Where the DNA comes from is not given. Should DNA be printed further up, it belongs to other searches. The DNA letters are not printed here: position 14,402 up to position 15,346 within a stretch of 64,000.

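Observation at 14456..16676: Low-GC insertion carrying AlkB and a sulfotransferase, wedged beside cysZ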

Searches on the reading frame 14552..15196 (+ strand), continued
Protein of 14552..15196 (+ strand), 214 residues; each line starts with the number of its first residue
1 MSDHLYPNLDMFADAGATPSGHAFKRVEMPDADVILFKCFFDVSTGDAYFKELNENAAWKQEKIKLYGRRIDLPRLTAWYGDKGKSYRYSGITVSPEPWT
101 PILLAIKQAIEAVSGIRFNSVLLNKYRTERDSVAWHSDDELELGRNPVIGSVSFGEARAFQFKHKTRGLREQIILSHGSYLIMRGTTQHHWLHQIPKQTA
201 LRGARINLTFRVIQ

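Call 21: find_encoding_contigs(protein=P0126, flank=8000, max_places=3)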
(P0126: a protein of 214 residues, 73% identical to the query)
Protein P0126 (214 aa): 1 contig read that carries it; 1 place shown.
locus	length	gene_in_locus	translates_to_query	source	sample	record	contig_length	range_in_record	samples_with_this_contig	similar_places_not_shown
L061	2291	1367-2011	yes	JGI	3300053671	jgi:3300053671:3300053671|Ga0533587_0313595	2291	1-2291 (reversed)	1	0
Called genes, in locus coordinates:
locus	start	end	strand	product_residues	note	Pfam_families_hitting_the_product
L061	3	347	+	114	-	?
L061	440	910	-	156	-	PF01738:DLH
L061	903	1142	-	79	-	PF01738:DLH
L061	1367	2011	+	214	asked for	PF13532:2OG-FeII_Oxy_2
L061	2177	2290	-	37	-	?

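Call 32: search_solved_structures(query=window:14552-15196:+, max_evalue=0.001, show_alignments=1)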
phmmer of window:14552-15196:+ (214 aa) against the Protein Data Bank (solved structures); distinct sequences matched with E-value up to 0.001: 18.
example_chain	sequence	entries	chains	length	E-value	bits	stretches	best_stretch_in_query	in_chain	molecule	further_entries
8jnr_A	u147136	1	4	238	1.9e-42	148.2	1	34-213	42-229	Alpha-ketoglutarate-dependent dioxygenase alkB homolog 3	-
9ncz_A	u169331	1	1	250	3.6e-41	144.1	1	34-213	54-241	Alpha-ketoglutarate-dependent dioxygenase alkB homolog 3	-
2iuw_A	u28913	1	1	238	4.9e-41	143.7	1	34-213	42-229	ALKYLATED REPAIR PROTEIN ALKB HOMOLOG 3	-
8jnk_A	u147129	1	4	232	6.3e-41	143.3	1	34-213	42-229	Alpha-ketoglutarate-dependent dioxygenase alkB homolog 3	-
3rzh_A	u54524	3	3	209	2.4e-36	128.3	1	23-213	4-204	Alpha-ketoglutarate-dependent dioxygenase alkB homolog 2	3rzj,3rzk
3rzl_A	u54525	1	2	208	2.9e-36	128.1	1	37-213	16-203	Alpha-ketoglutarate-dependent dioxygenase alkB homolog 2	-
3rzm_A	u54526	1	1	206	3.6e-36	127.8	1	37-213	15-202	Alpha-ketoglutarate-dependent dioxygenase alkB homolog 2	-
3s57_A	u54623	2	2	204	4.5e-36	127.4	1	39-213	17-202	Alpha-ketoglutarate-dependent dioxygenase alkB homolog 2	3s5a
3bty_A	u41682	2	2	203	4.5e-36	127.4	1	39-213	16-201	Alpha-ketoglutarate-dependent dioxygenase alkB homolog 2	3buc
3rzg_A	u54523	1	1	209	1.2e-35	126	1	39-213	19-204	Alpha-ketoglutarate-dependent dioxygenase alkB homolog 2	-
4mg2_A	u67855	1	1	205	2.2e-35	125.2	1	39-213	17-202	Alpha-ketoglutarate-dependent dioxygenase alkB homolog 2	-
4mgt_A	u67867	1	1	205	3.2e-35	124.7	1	39-213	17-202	Alpha-ketoglutarate-dependent dioxygenase alkB homolog 2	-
3h8o_A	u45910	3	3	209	4.4e-35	124.2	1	23-213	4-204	Alpha-ketoglutarate-dependent dioxygenase alkB homolog 2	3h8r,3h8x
3btx_A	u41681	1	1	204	8.2e-35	123.3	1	39-213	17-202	Alpha-ketoglutarate-dependent dioxygenase alkB homolog 2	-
3bu0_A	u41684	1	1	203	8.2e-35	123.3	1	39-213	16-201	Alpha-ketoglutarate-dependent dioxygenase alkB homolog 2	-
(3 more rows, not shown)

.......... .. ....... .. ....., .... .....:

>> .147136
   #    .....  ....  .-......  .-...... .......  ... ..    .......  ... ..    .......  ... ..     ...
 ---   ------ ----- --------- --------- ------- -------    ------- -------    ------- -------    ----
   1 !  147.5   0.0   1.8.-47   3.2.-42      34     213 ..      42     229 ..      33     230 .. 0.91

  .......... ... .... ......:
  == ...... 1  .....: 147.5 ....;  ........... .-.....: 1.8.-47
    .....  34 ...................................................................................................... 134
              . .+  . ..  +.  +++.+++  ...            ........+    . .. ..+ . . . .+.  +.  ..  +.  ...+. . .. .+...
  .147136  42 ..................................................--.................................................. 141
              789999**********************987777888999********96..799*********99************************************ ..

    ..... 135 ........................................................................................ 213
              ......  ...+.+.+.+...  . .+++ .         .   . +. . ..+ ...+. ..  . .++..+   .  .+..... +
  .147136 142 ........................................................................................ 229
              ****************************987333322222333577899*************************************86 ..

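Call 33: search_protein_families(library=ncbifam, proteins=[window:14552-15196:+], max_evalue=0.01)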
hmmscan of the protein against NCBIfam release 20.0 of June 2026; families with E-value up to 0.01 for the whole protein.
window:14552-15196:+ (214 aa): 1 family
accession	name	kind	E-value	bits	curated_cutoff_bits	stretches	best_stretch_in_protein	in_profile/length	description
NF011930.0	PRK15401.1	equivalog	7.2e-07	28.9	267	1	79-212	70-212/214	DNA oxidative demethylase AlkB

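Call 76: search_protein_families(library=padloc, proteins=[window:14552-15196:+], max_evalue=0.01)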
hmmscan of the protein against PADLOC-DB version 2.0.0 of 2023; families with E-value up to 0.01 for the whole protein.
window:14552-15196:+ (214 aa): 1 family
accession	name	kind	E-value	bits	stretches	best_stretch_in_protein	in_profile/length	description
PDLC01964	CARF_2OG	-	4.4e-49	165.5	1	57-213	193-350/353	-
